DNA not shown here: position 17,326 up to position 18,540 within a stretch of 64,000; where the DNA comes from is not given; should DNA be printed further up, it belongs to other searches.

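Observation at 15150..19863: Unusual glycosylation pair: GT2-GtrA-(N/G/H linker)-HprK-like P-loop fusion followed by a PMT/ArnT-like GT-C, divergent from a giant Thr/Pro-linker exoprotein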

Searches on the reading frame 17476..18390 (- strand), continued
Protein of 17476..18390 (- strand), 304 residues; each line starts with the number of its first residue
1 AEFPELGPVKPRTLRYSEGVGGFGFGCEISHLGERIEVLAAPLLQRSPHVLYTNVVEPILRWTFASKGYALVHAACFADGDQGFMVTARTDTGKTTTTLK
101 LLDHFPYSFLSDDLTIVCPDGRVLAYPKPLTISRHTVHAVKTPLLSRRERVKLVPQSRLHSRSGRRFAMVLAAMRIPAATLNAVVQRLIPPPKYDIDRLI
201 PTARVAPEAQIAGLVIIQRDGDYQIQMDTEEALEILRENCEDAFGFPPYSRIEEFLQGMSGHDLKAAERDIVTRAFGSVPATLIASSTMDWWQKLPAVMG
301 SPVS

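Call 35: search_protein_families(library=pfam, proteins=[L068:2643-3383:+, L068:3383-4474:+, L068:4478-5005:+, L068:5062-5940:-, L068:9012-10643:+, L068:10640-12067:+, L068:12064-14373:+, L068:15446-16159:+, L068:16169-16879:+, L068:1055-2434:-], max_evalue=0.0001)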
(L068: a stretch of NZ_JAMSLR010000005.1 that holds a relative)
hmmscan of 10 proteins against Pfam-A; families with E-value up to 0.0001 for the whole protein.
L068:2643-3383:+ (246 aa): 2 families
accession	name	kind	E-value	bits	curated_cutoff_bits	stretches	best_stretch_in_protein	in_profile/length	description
PF00005.33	ABC_tran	-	4.8e-32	111.8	25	1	21-161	2-136/137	ABC transporter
PF13304.12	AAA_21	-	4.5e-11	43.8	27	1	130-191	234-298/304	AAA domain, putative AbiEii toxin, Type IV TA system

L068:3383-4474:+ (363 aa): 3 families
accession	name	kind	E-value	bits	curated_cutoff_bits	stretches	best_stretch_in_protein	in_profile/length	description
PF12698.13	ABC2_membrane_3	-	6e-48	164.1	31.6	1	21-355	1-346/347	ABC-2 family transporter protein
PF01061.29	ABC2_membrane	-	5.2e-32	111.5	26.9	1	164-327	51-210/211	ABC-2 type transporter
PF12679.13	ABC2_membrane_2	-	8.1e-12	45.4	27.2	1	14-276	8-181/283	ABC-2 family transporter protein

L068:4478-5005:+ (175 aa): 1 family
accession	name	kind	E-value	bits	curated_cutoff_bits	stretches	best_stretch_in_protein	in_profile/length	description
PF01931.24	NTPase_I-T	-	7.8e-44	149.8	25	1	10-170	1-160/162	Protein of unknown function DUF84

L068:5062-5940:- (292 aa): 1 family
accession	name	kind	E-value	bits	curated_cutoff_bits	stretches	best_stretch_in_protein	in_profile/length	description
PF02811.25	PHP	-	1.1e-14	55.6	26.4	1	9-221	2-164/164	PHP domain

L068:9012-10643:+ (543 aa): 2 families
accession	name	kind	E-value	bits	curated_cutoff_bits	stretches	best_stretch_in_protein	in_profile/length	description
PF13231.12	PMT_2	-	4.9e-22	79.3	26.1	1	100-255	2-156/160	Dolichyl-phosphate-mannose-protein mannosyltransferase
PF02366.24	PMT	-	4.9e-09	36.5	22.7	1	125-247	86-212/245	Dolichyl-phosphate-mannose-protein mannosyltransferase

L068:10640-12067:+ (475 aa): 1 family
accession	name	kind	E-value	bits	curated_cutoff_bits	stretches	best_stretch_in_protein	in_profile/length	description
PF04185.19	Phosphoesterase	-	2.2e-77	261.1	23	1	40-373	1-355/356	Phosphoesterase family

L068:12064-14373:+ (769 aa): 1 family
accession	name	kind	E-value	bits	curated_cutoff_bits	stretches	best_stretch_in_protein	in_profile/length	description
PF16640.11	Big_3_5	-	2.2e-10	41.4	35.5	1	48-133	7-87/88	Bacterial Ig-like domain (group 3)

L068:15446-16159:+ (237 aa): 0 families

L068:16169-16879:+ (237 aa): 1 family
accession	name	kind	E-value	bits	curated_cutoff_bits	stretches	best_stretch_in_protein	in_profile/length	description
PF02811.25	PHP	-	5.6e-05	24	26.4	1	70-106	1-38/164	PHP domain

L068:1055-2434:- (459 aa): 2 families
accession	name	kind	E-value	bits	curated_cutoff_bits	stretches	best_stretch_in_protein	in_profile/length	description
PF03972.19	MmgE_PrpD_N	-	1.9e-53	181.6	32.1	1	5-236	1-227/244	MmgE/PrpD N-terminal domain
PF19305.4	MmgE_PrpD_C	-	5.6e-39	134.2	32.1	1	269-441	1-169/173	MmgE/PrpD C-terminal domain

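Call 36: search_protein_families(library=pfam, proteins=[L045:2241-4283:+, L045:4280-4927:+, L045:10718-12169:+, L045:12136-14076:+, L045:14046-15335:+, L045:15360-16886:+, L021:1960-3096:+, L021:3103-4218:-, L021:4367-5491:+, L021:5524-6462:+], max_evalue=0.0001)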
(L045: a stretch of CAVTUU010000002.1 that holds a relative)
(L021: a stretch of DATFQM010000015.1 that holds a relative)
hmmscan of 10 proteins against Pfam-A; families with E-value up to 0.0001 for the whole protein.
L045:2241-4283:+ (680 aa): 5 families
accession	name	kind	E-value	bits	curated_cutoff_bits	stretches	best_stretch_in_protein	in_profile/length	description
PF02518.31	HATPase_c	-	7.1e-25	88.1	26.4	1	569-677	2-108/111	Histidine kinase-, DNA gyrase B-, and HSP90-like ATPase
PF00512.31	HisKA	-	1.5e-08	35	26.9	1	460-524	2-65/66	His Kinase A (phospho-acceptor) domain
PF13188.13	PAS_8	-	1.7e-07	31.4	21.8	1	40-96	3-59/65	PAS domain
PF00989.32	PAS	-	1.5e-05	25.4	22.6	1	39-74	2-37/113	PAS fold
PF13426.13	PAS_9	-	3.8e-05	24.3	27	1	49-161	2-103/103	PAS domain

L045:4280-4927:+ (215 aa): 4 families
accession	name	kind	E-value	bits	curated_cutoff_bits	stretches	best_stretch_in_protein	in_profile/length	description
PF00196.25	GerE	-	1.9e-18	66.2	23.5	1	151-206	2-57/57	Bacterial regulatory proteins, luxR family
PF00072.30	Response_reg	-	1.3e-17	64.4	30.2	1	5-114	2-111/111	Response regulator receiver domain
PF04545.22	Sigma70_r4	-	2e-09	37.2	24.1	1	148-194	1-48/50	Sigma-70, region 4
PF08281.18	Sigma70_r4_2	-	3.3e-07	30.3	25.7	1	144-189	3-49/54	Sigma-70, region 4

L045:10718-12169:+ (483 aa): 1 family
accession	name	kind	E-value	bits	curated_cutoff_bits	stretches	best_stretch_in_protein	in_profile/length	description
PF04185.19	Phosphoesterase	-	7.1e-75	252.8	23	1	62-396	1-355/356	Phosphoesterase family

L045:12136-14076:+ (646 aa): 0 families

L045:14046-15335:+ (429 aa): 3 families
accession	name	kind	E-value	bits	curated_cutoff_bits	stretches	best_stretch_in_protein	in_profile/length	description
PF16317.11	Glyco_hydro_99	-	4.2e-15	56.2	33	1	78-321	56-308/341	Glycosyl hydrolase family 99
PF03659.20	Glyco_hydro_71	-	1.1e-13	51.2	34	1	95-319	18-240/375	Glycosyl hydrolase family 71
PF14307.12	Glyco_tran_WbsX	-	7.8e-06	26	25.1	0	300-331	319-350/350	Glycosyltransferase WbsX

L045:15360-16886:+ (509 aa): 3 families
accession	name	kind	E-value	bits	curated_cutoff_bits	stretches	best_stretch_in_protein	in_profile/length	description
PF00149.33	Metallophos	-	4.4e-13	50.5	21.5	1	204-357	20-191/191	Calcineurin-like phosphoesterase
PF17957.7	Big_7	-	4.9e-10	40.3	24.1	1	64-138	3-70/70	Bacterial Ig domain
PF00041.27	fn3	-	5e-05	23.9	25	0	449-508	3-63/84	Fibronectin type III domain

L021:1960-3096:+ (378 aa): 0 families

L021:3103-4218:- (371 aa): 5 families
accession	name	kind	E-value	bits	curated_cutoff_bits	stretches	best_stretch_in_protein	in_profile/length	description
PF04542.20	Sigma70_r2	-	6e-18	64.9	24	1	36-104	1-69/71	Sigma-70 region 2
PF04545.22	Sigma70_r4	-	1.9e-13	50.2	24.1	1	192-240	1-49/50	Sigma-70, region 4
PF05534.18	HicB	-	1.3e-10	41.4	21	1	280-314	17-51/51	HicB family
PF04539.22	Sigma70_r3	-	1.3e-06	28.9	25.3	1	117-159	3-45/78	Sigma-70 region 3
PF08281.18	Sigma70_r4_2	-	1.4e-06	28.3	25.7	1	189-239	4-54/54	Sigma-70, region 4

L021:4367-5491:+ (374 aa): 2 families
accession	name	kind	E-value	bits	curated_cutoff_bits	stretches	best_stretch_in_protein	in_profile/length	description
PF01471.23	PG_binding_1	-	5.9e-19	68.4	23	1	84-137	4-57/57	Putative peptidoglycan binding domain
PF01476.26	LysM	-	1.7e-05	25.1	20.9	1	316-373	1-42/43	LysM domain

L021:5524-6462:+ (312 aa): 3 families
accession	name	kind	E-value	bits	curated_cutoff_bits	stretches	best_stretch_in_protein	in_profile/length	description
PF00196.25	GerE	-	1.9e-20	72.7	23.5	1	251-304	2-55/57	Bacterial regulatory proteins, luxR family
PF01590.32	GAF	-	2.5e-09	38.2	22.4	1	42-176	2-127/133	GAF domain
PF08281.18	Sigma70_r4_2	-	9e-05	22.5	25.7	0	247-294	6-54/54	Sigma-70, region 4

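Call 50: list_cluster_members(proteins=[P0121, P0123, P0129, P0070, P0085, P0051, P0065, P0169, P0170, P0193])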
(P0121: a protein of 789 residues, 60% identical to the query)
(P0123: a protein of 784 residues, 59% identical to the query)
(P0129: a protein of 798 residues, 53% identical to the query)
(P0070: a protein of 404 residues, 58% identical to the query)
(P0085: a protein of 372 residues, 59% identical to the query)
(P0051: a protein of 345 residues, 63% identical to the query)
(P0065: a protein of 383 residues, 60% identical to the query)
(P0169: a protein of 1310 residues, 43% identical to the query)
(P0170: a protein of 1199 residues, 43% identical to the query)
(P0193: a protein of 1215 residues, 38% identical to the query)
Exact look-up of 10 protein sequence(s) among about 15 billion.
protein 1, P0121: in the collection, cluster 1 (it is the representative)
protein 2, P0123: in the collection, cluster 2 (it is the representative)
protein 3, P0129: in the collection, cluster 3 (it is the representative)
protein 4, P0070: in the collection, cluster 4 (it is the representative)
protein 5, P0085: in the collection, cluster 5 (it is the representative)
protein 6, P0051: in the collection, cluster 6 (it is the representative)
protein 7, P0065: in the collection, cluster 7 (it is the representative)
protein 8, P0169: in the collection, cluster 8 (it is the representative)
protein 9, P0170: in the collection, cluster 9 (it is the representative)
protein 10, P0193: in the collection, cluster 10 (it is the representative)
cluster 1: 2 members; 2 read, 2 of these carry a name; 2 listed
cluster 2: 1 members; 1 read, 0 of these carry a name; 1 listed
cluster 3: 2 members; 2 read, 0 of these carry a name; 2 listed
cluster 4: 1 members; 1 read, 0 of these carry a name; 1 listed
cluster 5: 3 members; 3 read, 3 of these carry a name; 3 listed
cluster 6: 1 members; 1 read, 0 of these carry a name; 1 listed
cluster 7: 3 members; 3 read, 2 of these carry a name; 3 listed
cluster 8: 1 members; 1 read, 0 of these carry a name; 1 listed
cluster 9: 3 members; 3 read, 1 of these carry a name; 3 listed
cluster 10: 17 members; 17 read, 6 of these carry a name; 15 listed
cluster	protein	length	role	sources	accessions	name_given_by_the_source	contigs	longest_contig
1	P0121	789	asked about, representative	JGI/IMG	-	dolichol-phosphate mannosyltransferase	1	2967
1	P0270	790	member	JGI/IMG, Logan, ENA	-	glycosyltransferase involved in cell wall biosynthesis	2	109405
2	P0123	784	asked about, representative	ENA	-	-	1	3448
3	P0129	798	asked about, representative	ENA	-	-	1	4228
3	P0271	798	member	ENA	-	-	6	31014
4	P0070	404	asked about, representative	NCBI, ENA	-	-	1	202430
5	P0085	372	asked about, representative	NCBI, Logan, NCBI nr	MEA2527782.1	MAG: hypothetical protein QOF73_5009 [Thermomicrobiales bacterium] | hypothetical protein [Thermomicrobiales bacterium]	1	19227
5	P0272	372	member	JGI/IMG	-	hypothetical protein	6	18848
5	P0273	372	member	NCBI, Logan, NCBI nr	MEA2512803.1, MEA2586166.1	MAG: hypothetical protein QOF33_4251 [Thermomicrobiales bacterium] | hypothetical protein [Thermomicrobiales bacterium]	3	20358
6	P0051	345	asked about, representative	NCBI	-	-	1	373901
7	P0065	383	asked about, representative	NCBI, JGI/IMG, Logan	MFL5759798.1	MAG: hypothetical protein ACJ789_08665 [Thermomicrobiales bacterium] | dolichol-phosphate mannosyltransferase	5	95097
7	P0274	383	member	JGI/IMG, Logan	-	dolichol-phosphate mannosyltransferase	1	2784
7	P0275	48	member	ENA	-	-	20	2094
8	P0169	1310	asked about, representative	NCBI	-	-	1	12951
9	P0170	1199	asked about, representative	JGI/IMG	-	putative flippase GtrA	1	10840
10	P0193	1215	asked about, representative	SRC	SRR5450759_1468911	-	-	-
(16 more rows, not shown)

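Call 51: search_protein_families(library=pfam, proteins=[P0169, P0170, P0193, P0190, P0130, P0163, P0179, P0126, P0140, P0210], max_evalue=0.001)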
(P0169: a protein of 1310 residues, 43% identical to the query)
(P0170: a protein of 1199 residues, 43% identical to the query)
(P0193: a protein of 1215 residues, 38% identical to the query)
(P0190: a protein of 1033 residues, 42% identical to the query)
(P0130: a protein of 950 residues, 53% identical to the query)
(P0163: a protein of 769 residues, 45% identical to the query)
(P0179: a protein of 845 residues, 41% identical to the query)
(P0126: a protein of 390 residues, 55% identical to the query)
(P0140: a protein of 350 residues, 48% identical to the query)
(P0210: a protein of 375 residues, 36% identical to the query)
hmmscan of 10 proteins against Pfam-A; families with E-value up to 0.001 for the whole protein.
P0169 (1310 aa): 5 families
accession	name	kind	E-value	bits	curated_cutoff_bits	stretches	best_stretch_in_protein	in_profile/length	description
PF00535.33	Glycos_transf_2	-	3.3e-24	86.1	23.3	1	44-177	1-130/168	Glycosyl transferase family 2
PF13231.12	PMT_2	-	1e-20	75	26.1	1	953-1104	2-153/160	Dolichyl-phosphate-mannose-protein mannosyltransferase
PF04138.20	GtrA_DPMS_TM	-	2.4e-12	47.5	26.1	1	301-415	2-117/117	GtrA/DPMS, transmembrane domain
PF02366.24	PMT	-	3.5e-08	33.7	22.7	1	968-1078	79-196/245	Dolichyl-phosphate-mannose-protein mannosyltransferase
PF13641.12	Glyco_tranf_2_3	-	5.3e-08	33.6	27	1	41-142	1-103/230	Glycosyltransferase like family 2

P0170 (1199 aa): 3 families
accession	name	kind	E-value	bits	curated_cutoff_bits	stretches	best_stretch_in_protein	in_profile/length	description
PF04138.20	GtrA_DPMS_TM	-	7.9e-19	68.4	26.1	1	67-182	1-117/117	GtrA/DPMS, transmembrane domain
PF02366.24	PMT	-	1.9e-14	54.3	22.7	1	645-805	71-244/245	Dolichyl-phosphate-mannose-protein mannosyltransferase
PF13231.12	PMT_2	-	1.7e-13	51.5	26.1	1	640-790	6-156/160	Dolichyl-phosphate-mannose-protein mannosyltransferase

P0193 (1215 aa): 3 families
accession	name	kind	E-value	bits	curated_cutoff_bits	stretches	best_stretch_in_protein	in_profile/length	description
PF13231.12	PMT_2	-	1.8e-17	64.4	26.1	1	737-885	2-150/160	Dolichyl-phosphate-mannose-protein mannosyltransferase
PF04138.20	GtrA_DPMS_TM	-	5.1e-17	62.6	26.1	1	22-139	1-117/117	GtrA/DPMS, transmembrane domain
PF02366.24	PMT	-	4e-09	36.8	22.7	1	741-864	66-197/245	Dolichyl-phosphate-mannose-protein mannosyltransferase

P0190 (1033 aa): 4 families
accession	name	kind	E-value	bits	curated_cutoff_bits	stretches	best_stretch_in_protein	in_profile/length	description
PF04138.20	GtrA_DPMS_TM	-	2.2e-21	76.7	26.1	1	530-646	1-117/117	GtrA/DPMS, transmembrane domain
PF00535.33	Glycos_transf_2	-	1.5e-20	74.2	23.3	1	15-140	1-124/168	Glycosyl transferase family 2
PF13641.12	Glyco_tranf_2_3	-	1.8e-06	28.5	27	1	14-182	3-170/230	Glycosyltransferase like family 2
PF07475.17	Hpr_kinase_C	-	4.4e-05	23.5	33.3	1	790-840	7-56/171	HPr Serine kinase C-terminal domain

P0130 (950 aa): 4 families
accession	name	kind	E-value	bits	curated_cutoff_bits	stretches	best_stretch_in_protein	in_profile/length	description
PF00535.33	Glycos_transf_2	-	2.4e-23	83.4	23.3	1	187-356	1-164/168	Glycosyl transferase family 2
PF04138.20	GtrA_DPMS_TM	-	1.2e-19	71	26.1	1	423-540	1-117/117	GtrA/DPMS, transmembrane domain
PF12804.13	NTP_transf_3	-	1.4e-06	29.1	27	1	240-330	58-146/160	MobA-like NTP transferase domain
PF13641.12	Glyco_tranf_2_3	-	0.00089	19.8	27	0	186-289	3-107/230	Glycosyltransferase like family 2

P0163 (769 aa): 3 families
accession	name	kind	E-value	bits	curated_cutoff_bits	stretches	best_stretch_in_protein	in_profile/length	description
PF04138.20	GtrA_DPMS_TM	-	5.8e-11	43.1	26.1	1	2-104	15-117/117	GtrA/DPMS, transmembrane domain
PF13231.12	PMT_2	-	4.8e-09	37.1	26.1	1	663-747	2-87/160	Dolichyl-phosphate-mannose-protein mannosyltransferase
PF02366.24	PMT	-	2.4e-05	24.5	22.7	1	683-748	84-150/245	Dolichyl-phosphate-mannose-protein mannosyltransferase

P0179 (845 aa): 3 families
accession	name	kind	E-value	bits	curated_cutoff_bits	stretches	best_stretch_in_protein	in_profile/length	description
PF00535.33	Glycos_transf_2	-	3.5e-22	79.5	23.3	1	54-199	1-142/168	Glycosyl transferase family 2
PF04138.20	GtrA_DPMS_TM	-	3.8e-13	50.1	26.1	1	310-423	2-116/117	GtrA/DPMS, transmembrane domain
PF13641.12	Glyco_tranf_2_3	-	7.4e-06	26.6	27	1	53-169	3-120/230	Glycosyltransferase like family 2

P0126 (390 aa): 0 families

P0140 (350 aa): 0 families

P0210 (375 aa): 0 families

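Call 54: search_protein_families(library=ncbifam, proteins=[L045:12136-14076:+, L045:14046-15335:+, L045:10718-12169:+], max_evalue=0.01)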
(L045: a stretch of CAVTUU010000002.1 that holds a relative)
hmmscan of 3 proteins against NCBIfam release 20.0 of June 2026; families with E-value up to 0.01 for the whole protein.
L045:12136-14076:+ (646 aa): 0 families

L045:14046-15335:+ (429 aa): 0 families

L045:10718-12169:+ (483 aa): 2 families
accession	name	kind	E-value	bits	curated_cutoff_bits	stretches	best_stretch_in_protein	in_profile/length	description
TIGR03397.1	acid_phos_Burk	subfamily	4.2e-52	177.9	362.75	2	216-406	266-462/483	acid phosphatase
TIGR03396.1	PC_PLC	equivalog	6.1e-52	176.9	580.25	2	33-352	15-349/688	phosphocholine-specific phospholipase C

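Call 73: search_protein_families(library=pfam, proteins=[L045:7743-8957:+], max_evalue=1)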
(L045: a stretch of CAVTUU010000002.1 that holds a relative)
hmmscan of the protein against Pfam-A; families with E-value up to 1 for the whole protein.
L045:7743-8957:+ (404 aa): 0 families
